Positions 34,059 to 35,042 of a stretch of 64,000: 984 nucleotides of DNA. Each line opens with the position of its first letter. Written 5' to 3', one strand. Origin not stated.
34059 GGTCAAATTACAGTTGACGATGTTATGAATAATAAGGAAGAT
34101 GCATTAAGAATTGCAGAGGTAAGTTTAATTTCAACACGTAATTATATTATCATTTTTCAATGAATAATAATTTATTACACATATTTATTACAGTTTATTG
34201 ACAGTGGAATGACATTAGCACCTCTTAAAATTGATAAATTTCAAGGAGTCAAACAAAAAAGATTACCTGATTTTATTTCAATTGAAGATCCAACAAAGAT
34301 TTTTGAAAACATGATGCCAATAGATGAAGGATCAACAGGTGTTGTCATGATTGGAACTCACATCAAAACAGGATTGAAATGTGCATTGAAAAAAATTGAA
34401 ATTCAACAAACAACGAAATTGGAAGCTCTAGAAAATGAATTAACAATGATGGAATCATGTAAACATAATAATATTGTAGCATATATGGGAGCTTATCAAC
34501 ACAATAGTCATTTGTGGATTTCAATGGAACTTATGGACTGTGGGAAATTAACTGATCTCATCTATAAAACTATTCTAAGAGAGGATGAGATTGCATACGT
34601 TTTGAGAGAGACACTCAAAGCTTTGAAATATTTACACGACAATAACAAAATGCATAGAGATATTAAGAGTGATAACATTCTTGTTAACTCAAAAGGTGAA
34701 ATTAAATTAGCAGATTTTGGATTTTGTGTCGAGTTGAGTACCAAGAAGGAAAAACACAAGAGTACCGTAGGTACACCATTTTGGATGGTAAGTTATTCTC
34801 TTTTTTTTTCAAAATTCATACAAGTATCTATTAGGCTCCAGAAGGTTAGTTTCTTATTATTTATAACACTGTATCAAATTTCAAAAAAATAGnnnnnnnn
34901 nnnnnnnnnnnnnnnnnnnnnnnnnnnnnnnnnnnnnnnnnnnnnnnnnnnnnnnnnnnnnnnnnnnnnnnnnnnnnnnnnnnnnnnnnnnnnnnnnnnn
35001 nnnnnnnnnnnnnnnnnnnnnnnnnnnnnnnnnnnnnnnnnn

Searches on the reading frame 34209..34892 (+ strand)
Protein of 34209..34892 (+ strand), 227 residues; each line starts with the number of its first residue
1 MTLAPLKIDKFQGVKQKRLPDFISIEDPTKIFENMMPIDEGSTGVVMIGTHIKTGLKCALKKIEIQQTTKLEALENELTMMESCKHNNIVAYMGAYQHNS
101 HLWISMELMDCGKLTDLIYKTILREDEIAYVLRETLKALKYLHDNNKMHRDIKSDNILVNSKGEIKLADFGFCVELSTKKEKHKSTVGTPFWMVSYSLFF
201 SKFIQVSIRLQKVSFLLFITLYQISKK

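Call 55: search_protein_families(library=pfam, proteins=[window:34209-34892:+], max_evalue=0.001)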
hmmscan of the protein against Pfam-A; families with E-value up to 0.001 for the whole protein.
window:34209-34892:+ (227 aa): 4 families
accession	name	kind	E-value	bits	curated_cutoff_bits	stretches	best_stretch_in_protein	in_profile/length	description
PF00069.31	Pkinase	-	3.8e-42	144.9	31.7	1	34-193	3-164/263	Protein kinase domain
PF07714.23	PK_Tyr_Ser-Thr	-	3.8e-28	98.9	23.1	1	37-203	6-181/258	Protein tyrosine and serine/threonine kinase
PF03109.22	ABC1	-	5.9e-06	26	22.9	1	104-182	145-223/244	ABC1 atypical kinase-like domain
PF17667.7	Pkinase_fungal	-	1.5e-05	24.3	24.1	1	126-193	286-360/387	Fungal protein kinase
